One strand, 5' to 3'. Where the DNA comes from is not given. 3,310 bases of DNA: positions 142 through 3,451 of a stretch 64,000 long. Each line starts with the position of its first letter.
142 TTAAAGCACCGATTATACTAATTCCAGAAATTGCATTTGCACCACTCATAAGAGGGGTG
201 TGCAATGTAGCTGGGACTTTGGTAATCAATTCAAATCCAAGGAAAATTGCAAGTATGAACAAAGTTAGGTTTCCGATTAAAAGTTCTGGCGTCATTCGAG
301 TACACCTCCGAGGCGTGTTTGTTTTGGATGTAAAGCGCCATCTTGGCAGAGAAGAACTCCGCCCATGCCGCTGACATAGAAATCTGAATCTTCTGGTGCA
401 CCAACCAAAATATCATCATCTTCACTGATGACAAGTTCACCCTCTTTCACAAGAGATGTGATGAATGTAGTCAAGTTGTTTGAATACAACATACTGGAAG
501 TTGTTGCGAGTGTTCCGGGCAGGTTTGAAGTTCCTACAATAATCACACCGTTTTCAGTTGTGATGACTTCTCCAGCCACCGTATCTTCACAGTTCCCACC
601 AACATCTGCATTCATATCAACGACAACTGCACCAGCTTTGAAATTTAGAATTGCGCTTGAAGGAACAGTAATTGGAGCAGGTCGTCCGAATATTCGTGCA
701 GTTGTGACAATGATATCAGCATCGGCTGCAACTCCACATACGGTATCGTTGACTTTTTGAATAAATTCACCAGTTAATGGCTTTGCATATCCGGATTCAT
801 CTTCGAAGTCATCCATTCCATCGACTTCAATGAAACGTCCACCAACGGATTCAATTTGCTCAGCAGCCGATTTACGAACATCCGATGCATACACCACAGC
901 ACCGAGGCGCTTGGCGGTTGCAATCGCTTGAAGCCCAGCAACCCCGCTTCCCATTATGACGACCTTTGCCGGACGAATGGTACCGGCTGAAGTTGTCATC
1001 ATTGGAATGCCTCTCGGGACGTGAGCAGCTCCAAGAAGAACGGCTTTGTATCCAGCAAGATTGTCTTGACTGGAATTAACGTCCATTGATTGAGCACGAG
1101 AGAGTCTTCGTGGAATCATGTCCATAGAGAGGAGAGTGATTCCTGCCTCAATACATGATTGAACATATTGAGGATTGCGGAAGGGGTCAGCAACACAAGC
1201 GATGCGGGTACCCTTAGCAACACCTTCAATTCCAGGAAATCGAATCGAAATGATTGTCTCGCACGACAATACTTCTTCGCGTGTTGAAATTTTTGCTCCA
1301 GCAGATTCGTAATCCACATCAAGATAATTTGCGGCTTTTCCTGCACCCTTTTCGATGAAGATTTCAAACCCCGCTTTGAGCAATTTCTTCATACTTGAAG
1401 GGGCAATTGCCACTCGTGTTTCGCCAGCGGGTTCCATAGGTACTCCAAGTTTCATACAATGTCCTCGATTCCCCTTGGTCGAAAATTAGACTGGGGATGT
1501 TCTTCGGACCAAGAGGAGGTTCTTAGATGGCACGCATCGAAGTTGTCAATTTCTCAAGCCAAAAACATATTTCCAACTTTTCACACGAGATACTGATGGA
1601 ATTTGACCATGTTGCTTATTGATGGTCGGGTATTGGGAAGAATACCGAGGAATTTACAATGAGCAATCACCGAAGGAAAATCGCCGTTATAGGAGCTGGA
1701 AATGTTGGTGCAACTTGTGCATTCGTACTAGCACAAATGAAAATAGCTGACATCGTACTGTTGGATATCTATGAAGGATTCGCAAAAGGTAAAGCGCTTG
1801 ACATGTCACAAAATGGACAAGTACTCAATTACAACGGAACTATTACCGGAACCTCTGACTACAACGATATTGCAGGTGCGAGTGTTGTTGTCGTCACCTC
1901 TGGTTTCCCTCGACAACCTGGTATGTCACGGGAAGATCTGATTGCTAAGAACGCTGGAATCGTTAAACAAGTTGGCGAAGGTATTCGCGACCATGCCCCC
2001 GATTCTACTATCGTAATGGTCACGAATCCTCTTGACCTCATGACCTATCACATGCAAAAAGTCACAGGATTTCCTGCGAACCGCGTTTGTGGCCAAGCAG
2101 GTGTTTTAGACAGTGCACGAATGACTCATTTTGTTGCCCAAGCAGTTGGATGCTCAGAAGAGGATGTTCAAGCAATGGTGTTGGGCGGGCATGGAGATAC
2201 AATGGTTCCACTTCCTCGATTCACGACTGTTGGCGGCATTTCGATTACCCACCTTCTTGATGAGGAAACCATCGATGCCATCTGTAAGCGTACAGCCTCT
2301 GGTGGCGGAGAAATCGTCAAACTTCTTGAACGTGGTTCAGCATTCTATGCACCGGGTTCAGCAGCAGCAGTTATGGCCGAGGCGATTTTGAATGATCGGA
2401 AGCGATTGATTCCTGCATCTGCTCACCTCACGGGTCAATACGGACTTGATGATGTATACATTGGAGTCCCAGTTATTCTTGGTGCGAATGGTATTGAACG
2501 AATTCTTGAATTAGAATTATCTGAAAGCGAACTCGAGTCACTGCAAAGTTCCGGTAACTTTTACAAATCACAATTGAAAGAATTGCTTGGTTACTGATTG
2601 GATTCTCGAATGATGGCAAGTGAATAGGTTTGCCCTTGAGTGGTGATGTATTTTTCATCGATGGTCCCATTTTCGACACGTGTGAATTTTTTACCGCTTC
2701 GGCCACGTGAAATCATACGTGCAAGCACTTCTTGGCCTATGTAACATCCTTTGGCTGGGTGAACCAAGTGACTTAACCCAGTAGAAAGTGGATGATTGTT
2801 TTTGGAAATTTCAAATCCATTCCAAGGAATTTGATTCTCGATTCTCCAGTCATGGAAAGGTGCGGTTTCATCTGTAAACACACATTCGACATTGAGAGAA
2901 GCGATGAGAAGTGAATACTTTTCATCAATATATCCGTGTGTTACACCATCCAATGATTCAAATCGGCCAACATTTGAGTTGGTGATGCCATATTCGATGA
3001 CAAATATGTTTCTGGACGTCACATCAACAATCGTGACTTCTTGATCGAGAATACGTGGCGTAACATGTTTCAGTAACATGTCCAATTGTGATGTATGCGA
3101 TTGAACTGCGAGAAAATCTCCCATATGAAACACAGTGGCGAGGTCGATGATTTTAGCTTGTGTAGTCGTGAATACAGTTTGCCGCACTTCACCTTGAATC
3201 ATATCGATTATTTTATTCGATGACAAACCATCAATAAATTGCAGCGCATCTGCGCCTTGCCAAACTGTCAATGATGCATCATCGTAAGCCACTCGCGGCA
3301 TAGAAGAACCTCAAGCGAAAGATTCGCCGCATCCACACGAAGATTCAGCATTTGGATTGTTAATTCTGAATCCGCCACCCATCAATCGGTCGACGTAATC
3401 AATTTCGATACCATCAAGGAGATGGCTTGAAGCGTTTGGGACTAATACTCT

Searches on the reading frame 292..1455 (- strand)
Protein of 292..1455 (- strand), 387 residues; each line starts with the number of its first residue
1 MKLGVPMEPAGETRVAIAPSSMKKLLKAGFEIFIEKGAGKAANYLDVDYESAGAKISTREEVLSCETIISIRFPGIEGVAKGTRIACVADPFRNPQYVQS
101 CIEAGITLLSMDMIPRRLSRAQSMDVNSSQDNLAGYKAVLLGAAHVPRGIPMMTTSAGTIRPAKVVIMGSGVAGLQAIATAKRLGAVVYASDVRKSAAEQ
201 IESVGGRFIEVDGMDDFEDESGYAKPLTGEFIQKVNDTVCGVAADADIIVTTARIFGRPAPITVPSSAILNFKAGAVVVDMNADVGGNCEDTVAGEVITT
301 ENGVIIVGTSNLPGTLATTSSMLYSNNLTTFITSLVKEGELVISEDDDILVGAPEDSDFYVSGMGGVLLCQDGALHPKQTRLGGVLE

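Call 73: search_protein_families(library=pfam, proteins=[window:292-1455:-], max_evalue=0.00001)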
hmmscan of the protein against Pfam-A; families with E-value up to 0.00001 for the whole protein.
window:292-1455:- (387 aa): 2 families
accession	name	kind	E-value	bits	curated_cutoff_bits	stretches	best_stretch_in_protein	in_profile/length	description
PF01262.27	AlaDh_PNT_C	-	2.2e-53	181.3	23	1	138-351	1-201/214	Alanine dehydrogenase/PNT, C-terminal domain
PF05222.21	AlaDh_PNT_N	-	2.1e-28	99.7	30.4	1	4-134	1-136/136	Alanine dehydrogenase/PNT, N-terminal domain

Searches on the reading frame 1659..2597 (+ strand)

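Call 73: search_protein_families(library=pfam, proteins=[window:1659-2597:+], max_evalue=0.00001)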
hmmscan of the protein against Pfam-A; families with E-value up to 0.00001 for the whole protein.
window:1659-2597:+ (312 aa): 2 families
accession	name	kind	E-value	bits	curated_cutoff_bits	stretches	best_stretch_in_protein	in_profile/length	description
PF00056.29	Ldh_1_N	-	4e-41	140.8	27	1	7-145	2-141/141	lactate/malate dehydrogenase, NAD binding domain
PF02866.23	Ldh_1_C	-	7.7e-31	107.9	22.6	1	150-308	3-169/174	lactate/malate dehydrogenase, alpha/beta C-terminal domain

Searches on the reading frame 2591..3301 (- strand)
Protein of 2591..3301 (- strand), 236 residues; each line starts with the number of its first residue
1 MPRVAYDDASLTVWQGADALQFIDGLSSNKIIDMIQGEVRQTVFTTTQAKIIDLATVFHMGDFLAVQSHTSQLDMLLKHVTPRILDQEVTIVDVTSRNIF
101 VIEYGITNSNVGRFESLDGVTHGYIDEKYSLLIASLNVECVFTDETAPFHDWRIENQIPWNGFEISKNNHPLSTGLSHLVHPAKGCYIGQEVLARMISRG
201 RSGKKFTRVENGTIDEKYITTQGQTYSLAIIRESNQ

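Call 73: search_protein_families(library=pfam, proteins=[window:2591-3301:-], max_evalue=0.00001)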
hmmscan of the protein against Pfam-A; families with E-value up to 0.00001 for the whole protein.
window:2591-3301:- (236 aa): 1 family
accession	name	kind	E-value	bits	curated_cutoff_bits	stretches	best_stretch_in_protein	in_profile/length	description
PF01571.26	GCV_T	-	4.4e-07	29.8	25.6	0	15-97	54-137/255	Aminomethyltransferase folate-binding domain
